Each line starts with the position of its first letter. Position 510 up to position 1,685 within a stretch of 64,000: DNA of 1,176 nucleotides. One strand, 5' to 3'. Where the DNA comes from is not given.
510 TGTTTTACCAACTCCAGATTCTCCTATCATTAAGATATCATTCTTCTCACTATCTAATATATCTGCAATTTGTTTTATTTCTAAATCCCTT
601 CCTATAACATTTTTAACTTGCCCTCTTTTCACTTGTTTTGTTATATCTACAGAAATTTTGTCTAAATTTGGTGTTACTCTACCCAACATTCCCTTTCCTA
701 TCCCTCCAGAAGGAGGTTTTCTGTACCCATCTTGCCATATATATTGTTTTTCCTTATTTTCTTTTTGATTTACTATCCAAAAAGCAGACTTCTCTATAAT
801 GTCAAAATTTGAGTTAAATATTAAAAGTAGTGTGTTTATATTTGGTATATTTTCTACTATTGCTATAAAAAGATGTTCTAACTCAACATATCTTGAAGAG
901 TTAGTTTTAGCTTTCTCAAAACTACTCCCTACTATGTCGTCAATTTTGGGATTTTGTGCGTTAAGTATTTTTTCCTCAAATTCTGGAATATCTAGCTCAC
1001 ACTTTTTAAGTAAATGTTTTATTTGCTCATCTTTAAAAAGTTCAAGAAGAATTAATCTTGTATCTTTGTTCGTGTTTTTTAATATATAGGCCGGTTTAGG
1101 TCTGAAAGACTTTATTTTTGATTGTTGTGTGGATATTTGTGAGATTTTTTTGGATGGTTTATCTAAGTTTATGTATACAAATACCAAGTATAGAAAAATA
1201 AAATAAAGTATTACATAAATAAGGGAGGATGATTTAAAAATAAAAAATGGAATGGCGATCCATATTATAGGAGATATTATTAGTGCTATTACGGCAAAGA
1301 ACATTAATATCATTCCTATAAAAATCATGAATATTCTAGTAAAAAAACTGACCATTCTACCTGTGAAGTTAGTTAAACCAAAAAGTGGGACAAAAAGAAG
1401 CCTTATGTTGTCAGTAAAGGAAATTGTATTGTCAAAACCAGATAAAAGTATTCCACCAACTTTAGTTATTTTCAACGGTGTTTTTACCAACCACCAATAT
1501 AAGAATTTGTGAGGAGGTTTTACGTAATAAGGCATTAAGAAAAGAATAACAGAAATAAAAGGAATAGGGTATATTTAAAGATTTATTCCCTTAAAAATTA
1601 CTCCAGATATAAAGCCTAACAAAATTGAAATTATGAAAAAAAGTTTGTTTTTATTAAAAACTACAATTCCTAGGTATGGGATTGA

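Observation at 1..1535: Clp/Hsp100-type ATPase with an N-terminal multi-pass membrane domain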

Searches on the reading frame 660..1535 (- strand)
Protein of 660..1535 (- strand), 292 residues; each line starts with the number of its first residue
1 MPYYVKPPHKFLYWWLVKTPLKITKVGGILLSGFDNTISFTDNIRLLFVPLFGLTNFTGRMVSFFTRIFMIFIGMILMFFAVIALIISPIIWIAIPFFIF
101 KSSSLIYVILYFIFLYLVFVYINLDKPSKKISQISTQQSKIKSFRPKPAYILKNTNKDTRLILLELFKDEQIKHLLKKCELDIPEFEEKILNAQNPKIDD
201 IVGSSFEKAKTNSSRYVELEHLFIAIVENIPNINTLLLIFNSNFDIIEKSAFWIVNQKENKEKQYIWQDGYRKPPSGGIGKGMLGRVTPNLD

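Call 30: find_related_loci(query=A2, collection=genome_contigs, flank=10000)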
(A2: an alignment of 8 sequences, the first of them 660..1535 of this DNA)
Query A2 (292 aa) in genome_contigs; peptide patterns used: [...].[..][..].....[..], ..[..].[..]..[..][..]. (x = any residue, [..] = any of these).
58 stretches matched a pattern; 34 encode a relative of the query (tblastn E <= 1e-3); 31 distinct loci.
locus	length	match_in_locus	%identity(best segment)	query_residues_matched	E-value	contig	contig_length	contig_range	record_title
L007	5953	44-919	91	1-292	0e+0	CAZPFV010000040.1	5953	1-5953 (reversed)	MAG TPA_asm: uncultured Candidatus Saccharibacteria bacterium isolate binchicken_co45_679 genome assembly, contig: NODE_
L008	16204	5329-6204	53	1-292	5e-105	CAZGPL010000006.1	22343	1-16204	MAG TPA_asm: uncultured Candidatus Saccharibacteria bacterium isolate SRP239243_co1_4 genome assembly, contig: NODE_3606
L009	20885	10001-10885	52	1-292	2e-99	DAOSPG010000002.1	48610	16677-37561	MAG TPA_asm: bacterium isolate AMR_MDS_2325 NODE_785_length_48610_cov_21.740459, whole genome shotgun sequence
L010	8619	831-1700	54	1-292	7e-96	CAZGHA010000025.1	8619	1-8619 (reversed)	MAG TPA_asm: uncultured Candidatus Saccharibacteria bacterium isolate binchicken_co39_211 genome assembly, contig: NODE_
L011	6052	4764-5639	52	1-292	3e-94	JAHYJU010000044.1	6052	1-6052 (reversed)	MAG: Patescibacteria group bacterium isolate KA30 NODE_5167_length_6052_cov_5.019578, whole genome shotgun sequence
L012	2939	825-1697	48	1-292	9e-85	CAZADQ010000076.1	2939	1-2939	MAG TPA_asm: uncultured Candidatus Saccharibacteria bacterium isolate SRP192927_co10_439 genome assembly, contig: NODE_4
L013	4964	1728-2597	46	1-292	8e-78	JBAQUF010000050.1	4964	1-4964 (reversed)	MAG: Patescibacteria group bacterium isolate MFD12006_ilm_asm_bin4 k127_119647, whole genome shotgun sequence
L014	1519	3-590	47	95-292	6e-58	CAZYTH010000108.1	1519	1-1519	MAG TPA_asm: uncultured Candidatus Saccharibacteria bacterium isolate SRP263991_co7_31 genome assembly, contig: NODE_243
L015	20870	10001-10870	47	1-292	1e-80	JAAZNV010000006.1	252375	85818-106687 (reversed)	MAG: candidate division WWE3 bacterium isolate AS27yjCOA_202 63122_AS27, whole genome shotgun sequence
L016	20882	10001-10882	34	2-292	3e-50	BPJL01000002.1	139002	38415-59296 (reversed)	MAG: Patescibacteria group bacterium KatS3mg101 DNA, contig_15299, whole genome shotgun sequence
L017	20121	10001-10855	36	1-292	4e-49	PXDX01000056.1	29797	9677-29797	MAG: candidate division WWE3 bacterium isolate T3Sed10_354 T3-Sed10-C2178, whole genome shotgun sequence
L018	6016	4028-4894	32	1-292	3e-48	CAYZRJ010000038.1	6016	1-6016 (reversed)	MAG TPA_asm: uncultured Candidatus Saccharibacteria bacterium isolate SRP062349_co1_296 genome assembly, contig: NODE_43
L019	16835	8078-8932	35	11-291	3e-47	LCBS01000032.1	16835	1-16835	MAG: candidate division WWE3 bacterium GW2011_GWB1_41_6 UU72_C0032, whole genome shotgun sequence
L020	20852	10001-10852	32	8-292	1e-46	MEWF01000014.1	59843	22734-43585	MAG: candidate division WWE3 bacterium RIFOXYC2_FULL_42_13 rifoxyc2_full_scaffold_369, whole genome shotgun sequence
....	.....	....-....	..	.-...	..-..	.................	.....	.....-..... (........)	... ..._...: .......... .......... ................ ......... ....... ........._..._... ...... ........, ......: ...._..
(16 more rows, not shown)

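Call 33: predict_structure(alignment_id=A1)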
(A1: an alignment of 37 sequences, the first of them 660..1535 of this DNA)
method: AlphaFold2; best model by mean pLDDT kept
length: 292 residues; sequences in the alignment: 37
mean_pLDDT: 90.8   pTM: 0.81
mean pLDDT of the five models: 90.8, 89.6, 88.7, 87.9, 87.5
residues with pLDDT >= 90: 211; 70-90: 63; 50-70: 16; < 50: 2
segments of 3 or more residues with pLDDT < 50: none
pLDDT, mean of each block of 10 residues (from residue 1): 84 95 93 87 86 84 91 94 96 96 97 95 92 91 95 91 96 97 96 90 96 97 97 95 97 96 87 72 59 41
secondary structure, 60 per line:
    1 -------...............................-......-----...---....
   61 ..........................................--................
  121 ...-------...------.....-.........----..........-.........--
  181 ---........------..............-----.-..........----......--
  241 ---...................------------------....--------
elements in order: H8-38 H40-45 H57-102 H105-123 H140-143 H146-154 H159-168 H170-178 H184-191 H198-211 H219-228 H233-238 H244-262 H281-284

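Call 35: search_protein_representatives(alignment_id=A1)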
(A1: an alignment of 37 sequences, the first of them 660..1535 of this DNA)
Query: 37 sequences, 290 profile positions. Proteins with E-value up to 0.001 (for the whole library): 1059; up to 1e-10: 226; up to 1e-30: 62. The best 150 are listed.
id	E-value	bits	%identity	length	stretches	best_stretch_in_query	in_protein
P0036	3.9e-109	380.6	-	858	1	1-290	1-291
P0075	3.7e-107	374.1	-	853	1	1-290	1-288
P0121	3.0e-103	361.3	-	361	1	1-290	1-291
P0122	1.7e-95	335.9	-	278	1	1-274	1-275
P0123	2.4e-95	335.4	-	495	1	4-290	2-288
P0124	2.1e-89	315.8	-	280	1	1-271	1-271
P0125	3.9e-86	305.1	-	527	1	9-290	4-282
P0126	5.1e-77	275.2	-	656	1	1-290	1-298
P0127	3.0e-74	266.1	-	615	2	7-204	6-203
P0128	4.4e-73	262.3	-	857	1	4-290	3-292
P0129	1.6e-65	237.4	-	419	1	6-290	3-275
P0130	9.8e-61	221.7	-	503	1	5-290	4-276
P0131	5.8e-60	219.2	-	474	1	3-290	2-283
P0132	4.2e-59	216.4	-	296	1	6-290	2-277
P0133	6.9e-58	212.4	-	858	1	6-290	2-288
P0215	1.3e-17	80.2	-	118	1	9-103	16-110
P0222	2.3e-16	76.1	-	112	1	5-102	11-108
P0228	2.0e-15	73.0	-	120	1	4-104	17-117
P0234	5.8e-15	71.5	-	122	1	4-109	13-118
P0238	1.6e-14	70.0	-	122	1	4-103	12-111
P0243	3.9e-14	68.8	-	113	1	4-101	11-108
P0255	3.3e-13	65.8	-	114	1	8-103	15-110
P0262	1.1e-12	64.1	-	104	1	9-103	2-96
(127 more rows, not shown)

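Call 38: fold_search(model_id=the predicted structure, library=pdb)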
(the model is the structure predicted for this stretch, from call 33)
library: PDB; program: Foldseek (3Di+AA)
matches with E <= 10: 227; with E <= 0.001: 0
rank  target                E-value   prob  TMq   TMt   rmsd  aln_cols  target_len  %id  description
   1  8ibp_A                1.7e-02  1.00  0.27  0.49   6.7       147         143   11  Crystal structure of Mycobacterium tuberculosis R21K ClpC1 N-terminal domain in complex with Lassomycin (released 2023-09-20)
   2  4xbi_A                2.3e-02  1.00  0.26  0.21   5.9       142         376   19  Structure Of A Malarial Protein Involved in Proteostasis (released 2015-07-29)
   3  3j3r_A                2.5e-02  1.00  0.28  0.11   6.3       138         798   14  Structural dynamics of the MecA-ClpC complex revealed by cryo-EM (released 2013-05-15)
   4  3wde_A                2.9e-02  1.00  0.27  0.50   5.1       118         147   12  Mutant N-terminal domain of Mycobacterium tuberculosis ClpC1, F80Y, bound to Cyclomarin A (released 2013-09-18)
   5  6ucr                  2.9e-02  1.00  0.29  0.50   6.2       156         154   11  Structure of ClpC1-NTD L92S L96P (released 2020-05-13)
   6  6cn8_A                2.9e-02  1.00  0.29  0.49   6.7       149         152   12  High-resolution structure of ClpC1-NTD binding to Rufomycin-I (released 2019-06-05)
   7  4xbi_B                3.2e-02  1.00  0.33  0.27   4.0       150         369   17  Structure Of A Malarial Protein Involved in Proteostasis (released 2015-07-29)
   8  3wdc_A                3.3e-02  1.00  0.28  0.50   5.0       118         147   12  N-terminal domain of Mycobacterium tuberculosis ClpC1 bound to Cyclomarin A (released 2013-09-18)
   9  5u2l                  3.9e-02  1.00  0.29  0.51   6.4       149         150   15  Crystal structure of the Hsp104 N-terminal domain from Candida albicans (released 2017-04-19)
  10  9din_A                4.3e-02  1.00  0.27  0.49   4.9       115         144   13  Structure of ClpC1 N-terminal Domain complexed with semi-synthetic Rufomycin analog (released 2025-04-16)
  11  6pbs_B                4.5e-02  1.00  0.28  0.51   5.0       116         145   13  Structure of ClpC1-NTD in complex with Ecumicin (released 2020-05-13)
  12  5gkm_B                4.7e-02  0.94  0.20  0.37   9.9       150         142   13  Crystal structure of the N-terminal Domain of Caseinolytic protease associated chaperone ClpD from Arabidopsis thalian (released 2017-03-22)
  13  3wdb                  5.7e-02  0.99  0.26  0.46   7.2       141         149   11  N-terminal domain of Mycobacterium tuberculosis ClpC1 (released 2013-09-18)
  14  5hbn                  6.0e-02  1.00  0.30  0.53   6.0       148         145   13  ClpC N-terminal domain with bound phospho-arginine (released 2016-10-12)
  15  5gkm_A                6.4e-02  0.98  0.25  0.42   7.7       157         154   15  Crystal structure of the N-terminal Domain of Caseinolytic protease associated chaperone ClpD from Arabidopsis thalian (released 2017-03-22)
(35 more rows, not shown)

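Call 39: search_protein_families(library=pfam, proteins=[P0228, P0238, P0243, P0262, P0215, P0222, P0255, P0234], max_evalue=1)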
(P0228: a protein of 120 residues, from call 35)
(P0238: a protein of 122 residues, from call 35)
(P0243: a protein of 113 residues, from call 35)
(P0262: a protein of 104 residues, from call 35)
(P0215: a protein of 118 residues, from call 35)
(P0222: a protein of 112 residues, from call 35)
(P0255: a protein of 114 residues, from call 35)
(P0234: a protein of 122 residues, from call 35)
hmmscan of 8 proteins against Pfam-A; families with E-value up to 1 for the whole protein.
P0228 (120 aa): 0 families

P0238 (122 aa): 0 families

P0243 (113 aa): 0 families

P0262 (104 aa): 1 family
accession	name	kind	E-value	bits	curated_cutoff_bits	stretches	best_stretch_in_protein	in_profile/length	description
PF16170.10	DUF4873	-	0.22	12.3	25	1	23-54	9-40/91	Domain of unknown function (DUF4873)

P0215 (118 aa): 1 family
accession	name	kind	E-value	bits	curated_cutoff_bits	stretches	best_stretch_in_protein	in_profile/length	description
PF11293.13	DUF3094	-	0.32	11.1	27.1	1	95-118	31-54/55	Protein of unknown function (DUF3094)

P0222 (112 aa): 0 families

P0255 (114 aa): 0 families

P0234 (122 aa): 0 families

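Call 42: find_homologous_proteins(query=A3, max_evalue=0.00001)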
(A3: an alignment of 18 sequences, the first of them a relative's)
Query A3 (18 sequences) (120 aa, profile of the alignment): 210 proteins with E <= 0.00001 among 4320 candidates; the best 120 are listed.
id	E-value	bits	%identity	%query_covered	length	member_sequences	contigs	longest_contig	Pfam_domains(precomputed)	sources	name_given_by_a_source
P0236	1.1e-29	120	24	90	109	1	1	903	-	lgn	-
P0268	3.0e-29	119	57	84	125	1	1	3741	-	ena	-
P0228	4.4e-29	119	100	100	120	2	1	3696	-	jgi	-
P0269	3.3e-28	116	27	68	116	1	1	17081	-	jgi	jgi:hypothetical protein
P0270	5.0e-28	115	27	76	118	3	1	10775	-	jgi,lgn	jgi:hypothetical protein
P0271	5.6e-28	115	21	72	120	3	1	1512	-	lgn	-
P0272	6.5e-28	115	22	72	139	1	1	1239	-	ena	-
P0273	1.3e-27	114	23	72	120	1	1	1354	-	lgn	-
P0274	1.6e-27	113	22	72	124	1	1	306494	-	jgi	jgi:hypothetical protein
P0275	2.6e-27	113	27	75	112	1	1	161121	-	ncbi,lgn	ncbi:MAG: hypothetical protein AAB366_00825 [Patescibacteria group bacterium]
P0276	2.8e-27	113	75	63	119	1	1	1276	-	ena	-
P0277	2.9e-27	113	60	100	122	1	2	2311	-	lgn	-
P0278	3.2e-27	113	52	100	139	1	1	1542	-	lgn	-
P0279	3.6e-27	112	62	93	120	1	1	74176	-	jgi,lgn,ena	-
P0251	3.9e-27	112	31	45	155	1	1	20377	-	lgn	-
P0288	1.6e-26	110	58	100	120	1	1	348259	-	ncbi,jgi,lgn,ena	ncbi:MAG: hypothetical protein WC460_01910 [Patescibacteria group bacterium]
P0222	1.3e-25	107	27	82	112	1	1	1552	-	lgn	-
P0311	3.1e-25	106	45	94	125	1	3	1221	-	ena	-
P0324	1.2e-24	104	23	56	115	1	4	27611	-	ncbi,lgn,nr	ncbi:MAG: hypothetical protein HYW65_00930 [Candidatus Liptonbacteria bacterium]|nr:hypothetical pro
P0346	8.1e-24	102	20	73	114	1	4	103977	-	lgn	-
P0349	9.3e-24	101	29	82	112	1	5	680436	-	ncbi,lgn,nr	ncbi:MAG: hypothetical protein KatS3mg097_363 [Candidatus Parcubacteria bacterium]|nr:MAG: hypotheti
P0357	2.0e-23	100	23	76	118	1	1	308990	-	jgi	jgi:hypothetical protein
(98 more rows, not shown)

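Call 43: find_encoding_contigs(protein=P0288, flank=6000, max_places=1)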
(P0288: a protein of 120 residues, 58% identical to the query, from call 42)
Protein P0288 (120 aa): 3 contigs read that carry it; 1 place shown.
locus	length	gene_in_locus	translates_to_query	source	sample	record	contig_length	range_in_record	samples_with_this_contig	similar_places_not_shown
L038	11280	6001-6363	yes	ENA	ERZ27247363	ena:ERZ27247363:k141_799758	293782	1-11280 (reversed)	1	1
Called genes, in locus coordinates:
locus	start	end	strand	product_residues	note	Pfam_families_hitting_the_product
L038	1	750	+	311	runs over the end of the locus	PF01795:Methyltransf_5, PF13847:Methyltransf_31 (faint), PF13649:Methyltransf_25 (weak)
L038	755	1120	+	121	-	-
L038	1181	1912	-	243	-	PF01066:CDP-OH_P_transf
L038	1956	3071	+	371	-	PF01702:TGT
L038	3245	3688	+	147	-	-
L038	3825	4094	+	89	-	-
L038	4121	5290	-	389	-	PF14294:DUF4372, PF01609:DDE_Tnp_1, PF13612:DDE_Tnp_1_3 (faint)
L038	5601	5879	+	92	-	-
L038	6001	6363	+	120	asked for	-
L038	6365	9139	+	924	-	PF02861:Clp_N, PF00004:AAA, PF17871:AAA_lid_9, PF00004:AAA, PF00158:Sigma54_activat, PF07724:AAA_2, PF07728:AAA_5, PF10431:ClpB_D2-small, +7 more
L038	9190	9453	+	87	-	-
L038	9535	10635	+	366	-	PF00953:Glycos_transf_4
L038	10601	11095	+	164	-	PF02643:DUF192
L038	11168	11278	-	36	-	?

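Call 44: find_encoding_contigs(protein=P0349, flank=6000, max_places=1)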
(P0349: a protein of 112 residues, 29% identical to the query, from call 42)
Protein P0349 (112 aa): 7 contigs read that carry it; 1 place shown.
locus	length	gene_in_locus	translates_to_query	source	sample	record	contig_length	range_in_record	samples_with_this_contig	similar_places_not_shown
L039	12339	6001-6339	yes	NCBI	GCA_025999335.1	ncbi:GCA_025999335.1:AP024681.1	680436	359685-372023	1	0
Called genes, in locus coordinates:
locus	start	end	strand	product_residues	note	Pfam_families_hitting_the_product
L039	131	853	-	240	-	PF00881:Nitroreductase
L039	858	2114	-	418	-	PF02624:YcaO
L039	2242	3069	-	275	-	-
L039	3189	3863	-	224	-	-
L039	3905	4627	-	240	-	-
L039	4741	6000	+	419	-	PF27218:MJ0043_C (weak)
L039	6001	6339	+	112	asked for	-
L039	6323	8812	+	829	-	PF05673:DUF815 (faint), PF12775:AAA_7 (faint), PF07724:AAA_2, PF00004:AAA, PF07728:AAA_5 (weak), PF10431:ClpB_D2-small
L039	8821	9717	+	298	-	PF03816:LytR_cpsA_psr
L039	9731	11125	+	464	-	PF08245:Mur_ligase_M, PF02875:Mur_ligase_C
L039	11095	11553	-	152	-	-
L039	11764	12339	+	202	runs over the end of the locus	PF02163:Peptidase_M50 (weak)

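Call 45: find_encoding_contigs(protein=P0274, flank=6000, max_places=1)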
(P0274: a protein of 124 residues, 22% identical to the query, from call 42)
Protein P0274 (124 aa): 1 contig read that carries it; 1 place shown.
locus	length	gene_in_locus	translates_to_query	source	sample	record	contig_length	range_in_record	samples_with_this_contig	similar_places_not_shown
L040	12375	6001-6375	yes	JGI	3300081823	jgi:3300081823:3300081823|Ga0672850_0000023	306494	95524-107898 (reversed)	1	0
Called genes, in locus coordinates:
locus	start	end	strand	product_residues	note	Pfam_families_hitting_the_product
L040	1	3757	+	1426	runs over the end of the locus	-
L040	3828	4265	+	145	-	-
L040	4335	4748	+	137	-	-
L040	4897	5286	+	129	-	PF02452:PemK_toxin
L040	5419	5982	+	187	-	PF03167:UDG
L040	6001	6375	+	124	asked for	-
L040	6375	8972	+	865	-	PF13191:AAA_16 (faint), PF00158:Sigma54_activat (faint), PF12775:AAA_7 (faint), PF13401:AAA_22 (faint), PF00004:AAA, PF07724:AAA_2, PF07728:AAA_5, PF10431:ClpB_D2-small, +1 more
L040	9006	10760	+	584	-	PF14716:HHH_8, PF14520:HHH_5 (faint), PF14791:DNA_pol_B_thumb, PF02811:PHP (weak)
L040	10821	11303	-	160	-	-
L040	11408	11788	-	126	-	-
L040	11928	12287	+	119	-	PF01035:DNA_binding_1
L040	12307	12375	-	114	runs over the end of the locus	PF00453:Ribosomal_L20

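Call 46: find_encoding_contigs(protein=P0324, flank=6000, max_places=1)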
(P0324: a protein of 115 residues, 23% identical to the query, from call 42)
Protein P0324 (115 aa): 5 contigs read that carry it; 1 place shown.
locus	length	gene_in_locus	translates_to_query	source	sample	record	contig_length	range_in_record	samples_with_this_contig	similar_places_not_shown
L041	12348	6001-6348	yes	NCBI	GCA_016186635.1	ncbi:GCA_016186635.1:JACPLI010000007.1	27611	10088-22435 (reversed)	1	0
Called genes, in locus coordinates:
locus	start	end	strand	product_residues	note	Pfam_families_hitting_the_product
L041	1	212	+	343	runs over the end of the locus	PF02388:FemAB, PF13480:Acetyltransf_6, PF02388:FemAB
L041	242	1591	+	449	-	PF08245:Mur_ligase_M, PF02875:Mur_ligase_C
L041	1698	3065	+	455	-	PF23023:Anti-Pycsar_Apyc1 (weak), PF00753:Lactamase_B, PF16661:Lactamase_B_6, PF12706:Lactamase_B_2, PF10996:Beta-Casp, PF07521:RMMBL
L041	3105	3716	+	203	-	PF18306:LDcluster4, PF03641:Lysine_decarbox (faint)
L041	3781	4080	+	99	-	-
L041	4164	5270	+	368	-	PF01490:Aa_trans, PF03222:Trp_Tyr_perm (faint)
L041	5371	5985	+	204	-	PF03167:UDG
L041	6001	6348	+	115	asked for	-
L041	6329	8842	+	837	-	PF13191:AAA_16 (faint), PF00158:Sigma54_activat (faint), PF13401:AAA_22 (faint), PF17871:AAA_lid_9 (weak), PF00004:AAA, PF07724:AAA_2, PF07728:AAA_5, PF10431:ClpB_D2-small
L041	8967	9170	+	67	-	-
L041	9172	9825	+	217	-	PF08843:AbiEii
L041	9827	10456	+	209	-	PF07690:MFS_1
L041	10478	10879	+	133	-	PF13366:PDDEXK_3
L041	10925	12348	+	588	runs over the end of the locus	PF14716:HHH_8, PF14520:HHH_5 (faint), PF14791:DNA_pol_B_thumb, PF02811:PHP (weak)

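Call 59: find_encoding_contigs(protein=P0275, flank=4000, max_places=1)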
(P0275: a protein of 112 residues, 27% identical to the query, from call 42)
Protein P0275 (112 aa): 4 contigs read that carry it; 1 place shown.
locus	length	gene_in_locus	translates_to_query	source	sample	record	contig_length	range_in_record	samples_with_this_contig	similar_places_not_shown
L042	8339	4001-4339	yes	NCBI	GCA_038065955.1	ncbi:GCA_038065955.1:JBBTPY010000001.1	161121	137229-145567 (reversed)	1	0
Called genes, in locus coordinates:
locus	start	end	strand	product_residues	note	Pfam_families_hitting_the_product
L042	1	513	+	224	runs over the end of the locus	PF01746:tRNA_m1G_MT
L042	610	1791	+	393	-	PF08529:NusA_N, PF00575:S1 (faint), PF13184:KH_NusA_1st, PF26594:KH_NusA_2nd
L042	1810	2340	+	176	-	PF00719:Pyrophosphatase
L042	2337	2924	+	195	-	PF00574:CLP_protease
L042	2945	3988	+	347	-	PF00389:2-Hacid_dh, PF02826:2-Hacid_dh_C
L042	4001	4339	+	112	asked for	-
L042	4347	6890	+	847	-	PF00158:Sigma54_activat (faint), PF12775:AAA_7 (faint), PF17871:AAA_lid_9 (weak), PF00004:AAA, PF07724:AAA_2, PF07728:AAA_5, PF10431:ClpB_D2-small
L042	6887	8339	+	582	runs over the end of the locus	PF14716:HHH_8, PF14520:HHH_5 (weak), PF14792:DNA_pol_B_palm (faint), PF14791:DNA_pol_B_thumb, PF02811:PHP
